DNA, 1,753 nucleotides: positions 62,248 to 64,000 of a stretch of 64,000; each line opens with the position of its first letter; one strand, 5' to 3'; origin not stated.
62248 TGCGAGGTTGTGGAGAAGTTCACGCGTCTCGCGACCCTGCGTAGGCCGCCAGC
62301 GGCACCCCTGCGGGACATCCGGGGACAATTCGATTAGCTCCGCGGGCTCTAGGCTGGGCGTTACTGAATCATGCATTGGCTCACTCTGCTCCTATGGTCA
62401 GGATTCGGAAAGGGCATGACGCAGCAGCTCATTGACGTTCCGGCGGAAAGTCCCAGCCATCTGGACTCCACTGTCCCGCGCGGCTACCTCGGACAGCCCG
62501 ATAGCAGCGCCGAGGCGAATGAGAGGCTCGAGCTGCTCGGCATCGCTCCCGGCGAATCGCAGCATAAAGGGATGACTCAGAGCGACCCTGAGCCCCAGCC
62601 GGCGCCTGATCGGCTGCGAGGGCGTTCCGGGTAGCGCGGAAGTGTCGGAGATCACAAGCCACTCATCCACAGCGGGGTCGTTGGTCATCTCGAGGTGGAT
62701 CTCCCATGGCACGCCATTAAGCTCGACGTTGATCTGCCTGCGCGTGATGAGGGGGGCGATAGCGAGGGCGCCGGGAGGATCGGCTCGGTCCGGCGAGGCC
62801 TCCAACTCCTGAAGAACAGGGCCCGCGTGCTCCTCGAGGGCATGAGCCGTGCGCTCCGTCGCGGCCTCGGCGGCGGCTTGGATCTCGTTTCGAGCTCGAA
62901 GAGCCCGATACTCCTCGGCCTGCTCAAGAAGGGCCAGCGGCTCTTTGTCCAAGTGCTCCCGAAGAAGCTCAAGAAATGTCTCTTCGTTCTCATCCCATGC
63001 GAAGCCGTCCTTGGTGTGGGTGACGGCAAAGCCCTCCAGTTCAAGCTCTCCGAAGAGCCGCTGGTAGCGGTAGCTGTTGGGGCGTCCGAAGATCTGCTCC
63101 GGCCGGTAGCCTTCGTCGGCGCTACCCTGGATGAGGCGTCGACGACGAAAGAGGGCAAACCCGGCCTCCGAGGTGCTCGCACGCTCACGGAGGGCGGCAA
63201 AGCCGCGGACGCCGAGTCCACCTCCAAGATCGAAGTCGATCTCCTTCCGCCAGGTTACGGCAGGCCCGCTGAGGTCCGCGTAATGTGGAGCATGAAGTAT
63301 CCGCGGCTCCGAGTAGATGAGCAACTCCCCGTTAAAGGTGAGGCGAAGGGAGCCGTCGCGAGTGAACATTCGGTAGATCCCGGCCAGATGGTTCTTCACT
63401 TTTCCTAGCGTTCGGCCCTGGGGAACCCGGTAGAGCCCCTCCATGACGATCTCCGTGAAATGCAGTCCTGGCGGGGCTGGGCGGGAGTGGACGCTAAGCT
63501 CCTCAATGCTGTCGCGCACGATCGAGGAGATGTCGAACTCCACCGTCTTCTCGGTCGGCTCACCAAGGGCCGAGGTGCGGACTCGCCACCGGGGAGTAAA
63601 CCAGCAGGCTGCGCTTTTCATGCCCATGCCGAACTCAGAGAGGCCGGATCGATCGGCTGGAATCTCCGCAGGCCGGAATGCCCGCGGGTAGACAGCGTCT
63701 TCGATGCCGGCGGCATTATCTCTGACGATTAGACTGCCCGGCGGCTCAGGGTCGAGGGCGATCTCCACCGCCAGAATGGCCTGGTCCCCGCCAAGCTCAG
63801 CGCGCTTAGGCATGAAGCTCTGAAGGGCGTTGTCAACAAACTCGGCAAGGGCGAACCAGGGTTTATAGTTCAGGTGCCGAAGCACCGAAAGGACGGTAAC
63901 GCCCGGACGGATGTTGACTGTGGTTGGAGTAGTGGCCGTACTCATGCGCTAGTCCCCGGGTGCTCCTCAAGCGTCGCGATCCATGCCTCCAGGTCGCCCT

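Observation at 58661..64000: Methylase-associated defence cassette: (truncated upstream gene) - GHKL ATPase - Z1 ATPase - PD-(D/E)xK nuclease - Vsr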

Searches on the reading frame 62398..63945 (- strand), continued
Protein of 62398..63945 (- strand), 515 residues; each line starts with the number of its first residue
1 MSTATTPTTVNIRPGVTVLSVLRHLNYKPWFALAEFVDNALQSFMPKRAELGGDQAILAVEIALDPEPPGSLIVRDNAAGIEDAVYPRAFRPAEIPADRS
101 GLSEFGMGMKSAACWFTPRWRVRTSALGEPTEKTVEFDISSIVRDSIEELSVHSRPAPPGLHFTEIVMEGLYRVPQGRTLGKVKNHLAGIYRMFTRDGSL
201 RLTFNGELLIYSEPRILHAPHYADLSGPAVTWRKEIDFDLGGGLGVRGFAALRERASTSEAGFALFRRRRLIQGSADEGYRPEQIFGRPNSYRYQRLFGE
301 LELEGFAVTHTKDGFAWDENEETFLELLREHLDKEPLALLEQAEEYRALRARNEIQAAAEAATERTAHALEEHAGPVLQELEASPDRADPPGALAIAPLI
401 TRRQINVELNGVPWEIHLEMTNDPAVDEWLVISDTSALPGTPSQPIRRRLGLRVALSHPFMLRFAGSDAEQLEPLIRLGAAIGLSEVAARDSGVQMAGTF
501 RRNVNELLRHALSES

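Call 96: search_protein_families(library=padloc, alignment_id=A6, max_evalue=1e-10)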
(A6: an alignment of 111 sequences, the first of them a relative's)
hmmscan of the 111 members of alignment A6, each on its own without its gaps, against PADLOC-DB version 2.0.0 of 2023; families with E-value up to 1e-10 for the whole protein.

A. member 1, L003:1983-2957:+ (325 aa): 0 families

B. families by the number of members that match (of 111 scanned): 240 families (the first 25 are shown)
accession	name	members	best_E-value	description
PDLC04135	mad3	4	7e-33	mads_3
PDLC04607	PDC-M38A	4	2.8e-21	-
PDLC04017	PD-Lambda-5_A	4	5.1e-19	-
PDLC03998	PD-Lambda-5_A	4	1.2e-17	-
PDLC05008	PDC-S36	3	1.5e-107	-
PDLC03920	MkoA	3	3.8e-35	-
PDLC03921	MkoA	3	8.3e-24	-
PDLC04013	PD-Lambda-5_A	3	1.2e-17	-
PDLC03999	PD-Lambda-5_A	3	1.3e-12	-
PDLC04042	PD-T4-6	2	9.6e-92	-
PDLC04060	PD-T4-6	2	1.2e-91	-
PDLC04053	PD-T4-6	2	1.5e-87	-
PDLC04061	PD-T4-6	2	8.8e-87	-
PDLC04057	PD-T4-6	2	4.9e-82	-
PDLC04043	PD-T4-6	2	7.9e-82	-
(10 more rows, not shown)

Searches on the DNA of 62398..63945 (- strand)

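Call 87: search_rna_families(source=L001, start=1, end=8200, threshold=gathering)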
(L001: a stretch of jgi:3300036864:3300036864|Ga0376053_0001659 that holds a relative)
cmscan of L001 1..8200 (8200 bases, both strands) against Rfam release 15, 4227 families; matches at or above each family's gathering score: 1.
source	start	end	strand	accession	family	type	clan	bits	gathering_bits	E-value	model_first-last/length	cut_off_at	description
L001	1974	2057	+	RF00005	tRNA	Gene; tRNA;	CL00001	50.7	29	8.2e-09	1-71/71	no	tRNA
